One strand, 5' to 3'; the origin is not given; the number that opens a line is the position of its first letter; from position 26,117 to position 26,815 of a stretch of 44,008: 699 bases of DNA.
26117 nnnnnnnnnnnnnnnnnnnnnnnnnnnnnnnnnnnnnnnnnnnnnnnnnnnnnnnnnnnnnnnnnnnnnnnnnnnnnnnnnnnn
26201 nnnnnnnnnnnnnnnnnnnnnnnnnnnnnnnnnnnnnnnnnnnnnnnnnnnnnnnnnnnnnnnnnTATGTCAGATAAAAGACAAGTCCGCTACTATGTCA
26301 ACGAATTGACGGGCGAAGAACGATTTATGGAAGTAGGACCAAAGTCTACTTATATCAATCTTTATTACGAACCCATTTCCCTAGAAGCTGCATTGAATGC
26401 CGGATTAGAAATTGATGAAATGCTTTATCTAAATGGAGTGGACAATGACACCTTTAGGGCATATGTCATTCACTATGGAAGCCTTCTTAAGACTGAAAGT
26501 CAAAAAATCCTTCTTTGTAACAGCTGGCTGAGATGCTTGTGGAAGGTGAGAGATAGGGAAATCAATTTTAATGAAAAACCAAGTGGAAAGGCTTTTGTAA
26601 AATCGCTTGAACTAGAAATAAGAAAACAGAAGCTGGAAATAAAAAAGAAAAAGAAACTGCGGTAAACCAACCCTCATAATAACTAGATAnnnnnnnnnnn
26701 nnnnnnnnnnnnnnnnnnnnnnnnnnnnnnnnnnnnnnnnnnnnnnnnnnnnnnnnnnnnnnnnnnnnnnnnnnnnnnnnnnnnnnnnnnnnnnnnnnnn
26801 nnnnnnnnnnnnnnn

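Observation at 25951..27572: AT-rich five-gene island on the opposite strand, wedged between the capsid gene and terS, led by an XRE regulator tightly coupled to an unknown 132-aa protein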

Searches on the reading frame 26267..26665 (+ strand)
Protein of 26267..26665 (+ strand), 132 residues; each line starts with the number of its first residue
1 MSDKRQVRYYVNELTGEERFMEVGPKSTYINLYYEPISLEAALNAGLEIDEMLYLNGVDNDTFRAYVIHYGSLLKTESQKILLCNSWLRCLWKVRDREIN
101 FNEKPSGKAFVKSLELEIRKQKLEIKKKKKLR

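Call 5: search_protein_families(library=pfam, proteins=[window:26267-26665:+], max_evalue=0.1)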
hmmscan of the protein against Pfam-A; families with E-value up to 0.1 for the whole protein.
window:26267-26665:+ (132 aa): 1 family
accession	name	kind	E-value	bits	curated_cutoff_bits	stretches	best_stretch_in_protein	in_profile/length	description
PF24799.1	Paxt-1_C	-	0.016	15.2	27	1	83-129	73-121/191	Partner of xrn-2 protein 1-like, C-terminal domain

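Call 6: search_protein_families(library=phrogs, proteins=[window:26267-26665:+], max_evalue=0.01)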
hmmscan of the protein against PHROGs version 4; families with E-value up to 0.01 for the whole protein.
window:26267-26665:+ (132 aa): 0 families

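Call 7: search_protein_families(library=padloc, proteins=[window:26267-26665:+], max_evalue=0.1)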
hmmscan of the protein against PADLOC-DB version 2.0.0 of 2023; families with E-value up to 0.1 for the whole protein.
window:26267-26665:+ (132 aa): 0 families

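Call 9: find_encoding_contigs(protein=window:26267-26665:+, flank=10000, max_places=10)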
Protein window:26267-26665:+ (132 aa): 6 contigs read that carry it; 2 places shown.
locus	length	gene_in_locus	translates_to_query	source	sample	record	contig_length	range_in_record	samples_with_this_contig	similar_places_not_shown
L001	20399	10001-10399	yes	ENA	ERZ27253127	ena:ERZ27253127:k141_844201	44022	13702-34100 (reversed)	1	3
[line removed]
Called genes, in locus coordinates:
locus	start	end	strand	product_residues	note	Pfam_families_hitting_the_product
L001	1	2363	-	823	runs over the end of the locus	PF20155:TMP_3 (weak)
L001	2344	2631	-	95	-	-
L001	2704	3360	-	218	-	-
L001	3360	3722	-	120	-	-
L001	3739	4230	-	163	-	-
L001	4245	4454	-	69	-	-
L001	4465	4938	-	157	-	-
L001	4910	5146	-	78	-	-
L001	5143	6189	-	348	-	-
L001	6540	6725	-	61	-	-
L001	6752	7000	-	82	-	-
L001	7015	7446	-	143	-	-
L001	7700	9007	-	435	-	PF03237:Terminase_6N, PF04466:Terminase_3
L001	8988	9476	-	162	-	PF03592:Terminase_2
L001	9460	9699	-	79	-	-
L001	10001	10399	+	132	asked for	-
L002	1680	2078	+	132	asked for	-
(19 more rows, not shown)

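Call 13: find_homologous_proteins(query=window:26267-26665:+, max_evalue=0.001)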
Query window:26267-26665:+ (132 aa): 1 proteins with E <= 0.001 among 6 candidates.
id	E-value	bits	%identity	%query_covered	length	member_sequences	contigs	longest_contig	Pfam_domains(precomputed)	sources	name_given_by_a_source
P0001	2.7e-81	288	100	100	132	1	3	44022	-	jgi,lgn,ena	jgi:hypothetical protein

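Call 23: predict_structure(protein=window:26267-26665:+)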
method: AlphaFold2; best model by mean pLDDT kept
length: 132 residues; sequences in the alignment: 1
mean_pLDDT: 46.0   pTM: 0.30
mean pLDDT of the five models: 46.0, 44.7, 44.4, 41.5, 37.2
residues with pLDDT >= 90: 0; 70-90: 0; 50-70: 43; < 50: 89
segments of 3 or more residues with pLDDT < 50: 1-41, 49-51, 63-65, 67-73, 92-114
pLDDT, mean of each block of 10 residues (from residue 1): 42 41 36 42 49 51 47 48 53 40 37 51 58 48
secondary structure, 60 per line:
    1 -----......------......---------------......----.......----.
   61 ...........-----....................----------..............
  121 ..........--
elements in order: E6-11 E18-23 H39-44 H49-55 H60-71 H77-96 H107-130

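Call 24: search_protein_families(library=ncbifam, proteins=[window:26267-26665:+], max_evalue=0.01)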
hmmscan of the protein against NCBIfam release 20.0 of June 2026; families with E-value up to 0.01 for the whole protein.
window:26267-26665:+ (132 aa): 0 families

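Call 30: search_protein_representatives(protein=window:26267-26665:+)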
Query: 132 residues. Proteins with E-value up to 0.001 (for the whole library): 2; up to 1e-10: 1; up to 1e-30: 1. The best 2 are listed.
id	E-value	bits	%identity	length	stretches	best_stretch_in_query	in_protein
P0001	8.5e-82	287.7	100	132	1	1-132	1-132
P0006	3.1e-04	37.0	31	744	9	77-108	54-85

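Call 49: search_solved_structures(query=window:26267-26665:+, max_evalue=10)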
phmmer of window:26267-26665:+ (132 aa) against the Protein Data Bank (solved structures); distinct sequences matched with E-value up to 10: 1.
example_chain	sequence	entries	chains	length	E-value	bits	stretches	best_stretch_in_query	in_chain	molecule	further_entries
1kjn_A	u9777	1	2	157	0.73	13.1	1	29-82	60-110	MTH0777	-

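Call 96: search_dna_similar(query=window:26267-26665:+, collection=phages, mode=protein, max_evalue=0.1, max_rows=10)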
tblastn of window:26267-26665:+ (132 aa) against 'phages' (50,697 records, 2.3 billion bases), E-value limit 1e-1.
No match.

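Call 99: search_dna_similar(query=window:26267-26665:+, collection=plasmids, mode=protein, max_evalue=0.1, max_rows=10)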
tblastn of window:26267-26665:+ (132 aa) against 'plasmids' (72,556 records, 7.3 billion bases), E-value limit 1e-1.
No match.
